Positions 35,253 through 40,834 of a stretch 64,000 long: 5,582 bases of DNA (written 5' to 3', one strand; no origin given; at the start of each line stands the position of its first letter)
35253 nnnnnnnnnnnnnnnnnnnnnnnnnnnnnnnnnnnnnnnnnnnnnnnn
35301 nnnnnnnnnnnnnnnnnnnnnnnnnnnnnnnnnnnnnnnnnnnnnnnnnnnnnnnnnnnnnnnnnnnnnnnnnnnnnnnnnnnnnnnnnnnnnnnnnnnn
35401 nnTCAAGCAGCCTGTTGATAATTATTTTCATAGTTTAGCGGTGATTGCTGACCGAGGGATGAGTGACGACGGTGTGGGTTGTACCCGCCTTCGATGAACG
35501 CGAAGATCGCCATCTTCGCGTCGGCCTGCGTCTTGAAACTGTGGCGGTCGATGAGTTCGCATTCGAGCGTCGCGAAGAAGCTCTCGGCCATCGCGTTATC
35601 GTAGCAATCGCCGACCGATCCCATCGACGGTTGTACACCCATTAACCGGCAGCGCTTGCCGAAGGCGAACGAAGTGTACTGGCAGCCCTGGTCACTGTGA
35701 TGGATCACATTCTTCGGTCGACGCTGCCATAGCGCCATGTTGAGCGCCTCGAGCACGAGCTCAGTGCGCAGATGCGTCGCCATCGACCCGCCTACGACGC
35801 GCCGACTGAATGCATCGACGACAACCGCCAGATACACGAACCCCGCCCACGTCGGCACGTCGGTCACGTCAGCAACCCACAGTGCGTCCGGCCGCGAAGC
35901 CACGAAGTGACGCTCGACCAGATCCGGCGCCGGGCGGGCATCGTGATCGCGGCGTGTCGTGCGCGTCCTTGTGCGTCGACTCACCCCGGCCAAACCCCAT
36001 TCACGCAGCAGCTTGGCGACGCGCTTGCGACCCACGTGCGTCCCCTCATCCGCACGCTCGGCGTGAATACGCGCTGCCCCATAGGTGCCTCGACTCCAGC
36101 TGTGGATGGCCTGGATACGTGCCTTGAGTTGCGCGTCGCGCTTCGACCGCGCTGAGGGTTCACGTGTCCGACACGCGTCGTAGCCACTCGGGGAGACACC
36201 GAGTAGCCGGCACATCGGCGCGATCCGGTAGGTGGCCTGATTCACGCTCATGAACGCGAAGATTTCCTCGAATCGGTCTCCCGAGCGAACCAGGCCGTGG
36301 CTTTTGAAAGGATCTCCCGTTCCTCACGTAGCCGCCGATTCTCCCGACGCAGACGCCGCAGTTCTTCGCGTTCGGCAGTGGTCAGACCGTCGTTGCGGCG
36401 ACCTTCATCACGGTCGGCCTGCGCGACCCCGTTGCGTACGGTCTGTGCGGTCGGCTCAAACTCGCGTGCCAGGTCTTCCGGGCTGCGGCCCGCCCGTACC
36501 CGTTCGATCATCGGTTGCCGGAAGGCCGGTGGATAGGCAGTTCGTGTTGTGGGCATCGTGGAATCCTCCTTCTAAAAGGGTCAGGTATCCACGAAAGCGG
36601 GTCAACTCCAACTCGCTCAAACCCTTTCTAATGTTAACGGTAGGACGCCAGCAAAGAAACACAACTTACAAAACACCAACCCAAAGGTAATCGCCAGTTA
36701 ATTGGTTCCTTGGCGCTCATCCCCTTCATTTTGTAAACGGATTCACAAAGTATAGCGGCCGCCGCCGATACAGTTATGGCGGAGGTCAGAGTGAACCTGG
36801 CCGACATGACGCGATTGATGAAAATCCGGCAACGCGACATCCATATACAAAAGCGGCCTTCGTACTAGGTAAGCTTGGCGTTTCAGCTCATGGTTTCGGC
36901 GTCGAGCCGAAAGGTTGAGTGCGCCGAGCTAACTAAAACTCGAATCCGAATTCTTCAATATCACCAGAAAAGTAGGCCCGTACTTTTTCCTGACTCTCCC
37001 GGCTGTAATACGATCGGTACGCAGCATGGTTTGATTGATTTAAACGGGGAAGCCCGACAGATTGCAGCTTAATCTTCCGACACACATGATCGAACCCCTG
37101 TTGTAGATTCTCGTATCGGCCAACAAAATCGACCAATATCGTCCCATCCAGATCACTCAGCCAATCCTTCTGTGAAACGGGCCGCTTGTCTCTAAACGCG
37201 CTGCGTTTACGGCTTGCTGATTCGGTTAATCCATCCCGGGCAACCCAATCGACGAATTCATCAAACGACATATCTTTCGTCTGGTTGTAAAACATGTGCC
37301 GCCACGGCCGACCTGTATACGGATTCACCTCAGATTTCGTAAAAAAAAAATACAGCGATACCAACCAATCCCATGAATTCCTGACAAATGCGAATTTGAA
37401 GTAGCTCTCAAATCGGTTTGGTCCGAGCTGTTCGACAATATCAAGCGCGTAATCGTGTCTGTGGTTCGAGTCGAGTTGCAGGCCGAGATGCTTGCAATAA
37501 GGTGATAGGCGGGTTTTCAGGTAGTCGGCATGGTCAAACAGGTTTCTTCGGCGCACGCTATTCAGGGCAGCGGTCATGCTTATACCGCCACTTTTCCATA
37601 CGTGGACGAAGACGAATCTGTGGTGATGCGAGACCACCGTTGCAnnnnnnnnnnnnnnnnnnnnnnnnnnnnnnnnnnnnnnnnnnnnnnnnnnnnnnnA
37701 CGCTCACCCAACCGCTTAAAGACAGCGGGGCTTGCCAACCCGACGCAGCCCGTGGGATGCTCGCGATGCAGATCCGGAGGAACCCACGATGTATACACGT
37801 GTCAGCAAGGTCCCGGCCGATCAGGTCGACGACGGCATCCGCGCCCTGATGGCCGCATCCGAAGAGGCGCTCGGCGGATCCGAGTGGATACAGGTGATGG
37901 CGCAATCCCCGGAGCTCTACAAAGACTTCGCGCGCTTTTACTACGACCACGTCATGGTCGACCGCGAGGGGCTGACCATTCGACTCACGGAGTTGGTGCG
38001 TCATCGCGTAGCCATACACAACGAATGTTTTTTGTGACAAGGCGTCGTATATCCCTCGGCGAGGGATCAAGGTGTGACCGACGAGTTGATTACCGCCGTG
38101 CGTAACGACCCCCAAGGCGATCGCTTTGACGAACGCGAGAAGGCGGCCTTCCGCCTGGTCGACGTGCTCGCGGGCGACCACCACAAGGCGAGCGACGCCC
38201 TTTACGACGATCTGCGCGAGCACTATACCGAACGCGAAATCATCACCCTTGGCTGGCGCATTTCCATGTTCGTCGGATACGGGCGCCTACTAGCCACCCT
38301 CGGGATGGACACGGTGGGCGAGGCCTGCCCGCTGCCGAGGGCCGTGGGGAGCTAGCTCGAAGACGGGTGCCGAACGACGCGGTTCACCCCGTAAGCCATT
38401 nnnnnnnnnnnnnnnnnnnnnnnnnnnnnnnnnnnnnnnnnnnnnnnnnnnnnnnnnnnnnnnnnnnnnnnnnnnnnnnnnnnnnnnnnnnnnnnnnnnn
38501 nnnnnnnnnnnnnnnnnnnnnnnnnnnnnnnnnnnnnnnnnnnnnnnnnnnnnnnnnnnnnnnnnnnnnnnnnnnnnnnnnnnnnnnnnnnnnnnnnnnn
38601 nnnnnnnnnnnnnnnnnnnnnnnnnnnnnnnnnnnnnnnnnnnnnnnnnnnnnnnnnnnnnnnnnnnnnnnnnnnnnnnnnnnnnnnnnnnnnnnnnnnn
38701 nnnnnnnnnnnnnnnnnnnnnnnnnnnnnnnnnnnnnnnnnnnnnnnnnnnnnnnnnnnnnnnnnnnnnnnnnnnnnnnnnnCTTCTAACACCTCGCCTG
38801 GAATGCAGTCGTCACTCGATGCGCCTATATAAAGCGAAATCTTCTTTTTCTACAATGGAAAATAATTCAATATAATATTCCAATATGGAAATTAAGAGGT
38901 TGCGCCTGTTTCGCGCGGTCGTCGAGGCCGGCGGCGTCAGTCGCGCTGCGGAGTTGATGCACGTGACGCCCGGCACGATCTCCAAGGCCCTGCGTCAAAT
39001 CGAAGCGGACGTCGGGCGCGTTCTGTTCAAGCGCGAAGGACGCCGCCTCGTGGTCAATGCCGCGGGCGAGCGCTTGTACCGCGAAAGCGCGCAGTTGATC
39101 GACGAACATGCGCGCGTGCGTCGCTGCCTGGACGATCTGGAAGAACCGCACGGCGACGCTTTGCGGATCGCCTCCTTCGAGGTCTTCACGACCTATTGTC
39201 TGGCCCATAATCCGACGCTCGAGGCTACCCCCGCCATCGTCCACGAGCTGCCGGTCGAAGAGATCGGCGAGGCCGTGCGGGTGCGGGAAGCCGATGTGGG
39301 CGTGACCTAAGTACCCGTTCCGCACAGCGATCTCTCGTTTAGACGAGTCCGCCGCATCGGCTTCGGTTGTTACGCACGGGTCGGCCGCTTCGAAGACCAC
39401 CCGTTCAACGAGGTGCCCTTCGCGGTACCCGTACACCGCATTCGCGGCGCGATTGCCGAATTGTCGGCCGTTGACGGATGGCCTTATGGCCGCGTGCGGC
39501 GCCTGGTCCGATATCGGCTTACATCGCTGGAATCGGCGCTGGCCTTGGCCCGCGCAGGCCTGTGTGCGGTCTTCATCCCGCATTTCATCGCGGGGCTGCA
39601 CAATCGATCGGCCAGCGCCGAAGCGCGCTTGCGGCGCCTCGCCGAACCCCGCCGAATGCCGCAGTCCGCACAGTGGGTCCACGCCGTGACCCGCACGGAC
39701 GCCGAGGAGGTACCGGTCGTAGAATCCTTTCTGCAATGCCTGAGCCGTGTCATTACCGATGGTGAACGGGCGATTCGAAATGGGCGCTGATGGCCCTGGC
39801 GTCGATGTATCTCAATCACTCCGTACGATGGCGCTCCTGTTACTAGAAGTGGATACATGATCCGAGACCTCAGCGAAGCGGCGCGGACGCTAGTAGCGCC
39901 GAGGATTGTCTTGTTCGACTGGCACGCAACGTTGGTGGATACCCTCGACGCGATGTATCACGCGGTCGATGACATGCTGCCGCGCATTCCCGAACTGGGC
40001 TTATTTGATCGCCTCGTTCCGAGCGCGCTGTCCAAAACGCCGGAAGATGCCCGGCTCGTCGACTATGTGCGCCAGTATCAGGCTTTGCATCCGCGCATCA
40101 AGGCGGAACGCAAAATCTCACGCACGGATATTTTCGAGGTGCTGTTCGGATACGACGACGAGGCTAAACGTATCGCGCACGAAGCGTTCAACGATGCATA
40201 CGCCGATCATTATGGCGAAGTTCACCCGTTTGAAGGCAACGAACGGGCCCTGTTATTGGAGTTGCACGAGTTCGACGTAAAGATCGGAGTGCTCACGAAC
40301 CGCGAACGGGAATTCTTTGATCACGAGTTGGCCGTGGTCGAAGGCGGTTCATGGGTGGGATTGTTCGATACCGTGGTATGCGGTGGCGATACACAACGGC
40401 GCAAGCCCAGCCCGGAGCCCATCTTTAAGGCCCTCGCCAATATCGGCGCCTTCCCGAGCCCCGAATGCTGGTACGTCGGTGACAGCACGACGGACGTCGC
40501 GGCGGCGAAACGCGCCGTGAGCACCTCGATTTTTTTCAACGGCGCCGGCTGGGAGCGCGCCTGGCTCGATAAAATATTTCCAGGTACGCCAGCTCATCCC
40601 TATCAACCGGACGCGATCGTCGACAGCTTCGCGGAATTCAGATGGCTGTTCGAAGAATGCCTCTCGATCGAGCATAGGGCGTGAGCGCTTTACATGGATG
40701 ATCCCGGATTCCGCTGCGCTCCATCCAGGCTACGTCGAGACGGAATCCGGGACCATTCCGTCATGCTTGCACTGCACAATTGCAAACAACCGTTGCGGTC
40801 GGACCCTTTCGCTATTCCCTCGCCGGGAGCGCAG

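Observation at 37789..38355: Hidden selenoprotein: AhpD/CMD-fold CxxU with a SECIS-like hairpin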

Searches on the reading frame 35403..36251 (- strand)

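Call 42: search_protein_families(library=pfam, proteins=[window:35403-36251:-], max_evalue=0.001)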
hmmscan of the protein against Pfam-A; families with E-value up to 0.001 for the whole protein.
window:35403-36251:- (282 aa): 4 families
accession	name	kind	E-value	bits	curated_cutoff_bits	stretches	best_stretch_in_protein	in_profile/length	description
PF00665.32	rve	-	8.8e-24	84.2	32.6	1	119-216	2-102/102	Integrase core domain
PF13683.12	rve_3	-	2.3e-14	53.3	26.5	1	205-271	2-67/67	Integrase core domain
PF13276.12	HTH_21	-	1.5e-13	51.2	28.1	1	38-94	2-59/60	HTH-like domain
PF13333.12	rve_2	-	6.7e-09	36.2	22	1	223-277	1-54/56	Integrase core domain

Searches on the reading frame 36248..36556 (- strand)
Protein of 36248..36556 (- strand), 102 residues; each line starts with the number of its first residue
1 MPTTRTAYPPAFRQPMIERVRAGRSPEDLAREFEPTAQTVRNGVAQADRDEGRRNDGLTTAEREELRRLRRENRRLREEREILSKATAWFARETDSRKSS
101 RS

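Call 42: search_protein_families(library=pfam, proteins=[window:36248-36556:-], max_evalue=0.001)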
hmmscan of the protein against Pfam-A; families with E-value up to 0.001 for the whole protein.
window:36248-36556:- (102 aa): 1 family
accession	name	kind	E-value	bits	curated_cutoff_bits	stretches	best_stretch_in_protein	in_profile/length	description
PF01527.26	HTH_Tnp_1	-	4.4e-06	27.3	24.1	1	4-73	3-74/75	Transposase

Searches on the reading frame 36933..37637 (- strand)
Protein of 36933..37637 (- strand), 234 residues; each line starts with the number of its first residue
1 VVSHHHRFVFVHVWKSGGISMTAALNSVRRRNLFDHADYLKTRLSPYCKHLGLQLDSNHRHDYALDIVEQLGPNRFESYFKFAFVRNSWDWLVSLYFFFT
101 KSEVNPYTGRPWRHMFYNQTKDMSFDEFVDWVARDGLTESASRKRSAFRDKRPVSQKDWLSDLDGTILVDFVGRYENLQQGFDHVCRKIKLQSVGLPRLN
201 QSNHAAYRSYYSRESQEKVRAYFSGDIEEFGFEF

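Call 42: search_protein_families(library=pfam, proteins=[window:36933-37637:-], max_evalue=0.001)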
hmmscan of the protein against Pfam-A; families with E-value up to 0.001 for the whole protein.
window:36933-37637:- (234 aa): 1 family
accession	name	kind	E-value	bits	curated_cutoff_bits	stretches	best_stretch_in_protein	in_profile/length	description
PF03567.20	Sulfotransfer_2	-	1.1e-15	58.9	22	1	1-232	4-251/252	Sulfotransferase family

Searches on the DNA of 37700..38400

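Call 49: search_rna_families(source=window, start=37700, end=38400, threshold=evalue, max_evalue=10)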
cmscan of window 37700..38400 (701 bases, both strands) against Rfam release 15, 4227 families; matches with E-value up to 10: 1.
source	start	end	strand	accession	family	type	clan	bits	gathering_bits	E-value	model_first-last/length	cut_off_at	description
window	38157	38212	+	RF02027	MIR2907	Gene; miRNA;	-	19.9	60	0.39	1-65/65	no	MIR2907 microRNA precursor family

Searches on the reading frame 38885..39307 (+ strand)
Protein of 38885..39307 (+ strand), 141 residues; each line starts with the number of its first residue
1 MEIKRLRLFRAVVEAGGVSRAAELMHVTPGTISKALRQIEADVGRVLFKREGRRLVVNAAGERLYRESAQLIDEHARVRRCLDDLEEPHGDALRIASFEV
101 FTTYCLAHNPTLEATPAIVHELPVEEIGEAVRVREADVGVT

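Call 42: search_protein_families(library=pfam, proteins=[window:38885-39307:+], max_evalue=0.001)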
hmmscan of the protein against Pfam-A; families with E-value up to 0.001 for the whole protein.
window:38885-39307:+ (141 aa): 1 family
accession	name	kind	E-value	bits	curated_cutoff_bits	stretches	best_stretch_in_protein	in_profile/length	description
PF00126.33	HTH_1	-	5e-18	65.2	26.6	1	4-62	2-60/60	Bacterial regulatory helix-turn-helix protein, lysR family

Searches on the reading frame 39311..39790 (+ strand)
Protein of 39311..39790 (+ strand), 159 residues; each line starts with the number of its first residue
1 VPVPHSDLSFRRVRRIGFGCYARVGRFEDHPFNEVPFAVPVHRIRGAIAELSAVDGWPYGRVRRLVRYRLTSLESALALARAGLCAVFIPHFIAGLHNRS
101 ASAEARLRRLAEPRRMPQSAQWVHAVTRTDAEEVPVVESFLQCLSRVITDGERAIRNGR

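Call 42: search_protein_families(library=pfam, proteins=[window:39311-39790:+], max_evalue=0.001)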
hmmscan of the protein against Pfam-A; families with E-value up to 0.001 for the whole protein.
window:39311-39790:+ (159 aa): 1 family
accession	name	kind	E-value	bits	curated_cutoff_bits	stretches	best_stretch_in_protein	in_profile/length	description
PF03466.25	LysR_substrate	-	1.4e-05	25.1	28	1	62-146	128-206/209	LysR substrate binding domain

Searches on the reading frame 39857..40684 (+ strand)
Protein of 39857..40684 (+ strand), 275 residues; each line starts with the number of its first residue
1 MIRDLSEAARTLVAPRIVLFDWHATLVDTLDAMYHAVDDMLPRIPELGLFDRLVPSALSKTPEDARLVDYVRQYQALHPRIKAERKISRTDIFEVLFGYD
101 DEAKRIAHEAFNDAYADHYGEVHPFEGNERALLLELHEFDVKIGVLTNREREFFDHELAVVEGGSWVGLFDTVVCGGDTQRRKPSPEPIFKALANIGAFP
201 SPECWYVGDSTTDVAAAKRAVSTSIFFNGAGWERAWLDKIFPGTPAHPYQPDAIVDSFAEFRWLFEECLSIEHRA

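Call 42: search_protein_families(library=pfam, proteins=[window:39857-40684:+], max_evalue=0.001)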
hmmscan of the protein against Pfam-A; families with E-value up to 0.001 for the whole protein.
window:39857-40684:+ (275 aa): 3 families
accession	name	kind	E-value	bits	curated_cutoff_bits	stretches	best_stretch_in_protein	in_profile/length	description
PF13419.12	HAD_2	-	1.6e-22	80.9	23.8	1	18-223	1-174/178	Haloacid dehalogenase-like hydrolase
PF00702.32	Hydrolase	-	7.9e-15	56.2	26.4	1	16-220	2-190/191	haloacid dehalogenase-like hydrolase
PF13242.12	Hydrolase_like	-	7e-07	29.5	22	1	181-260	2-74/75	HAD-hyrolase-like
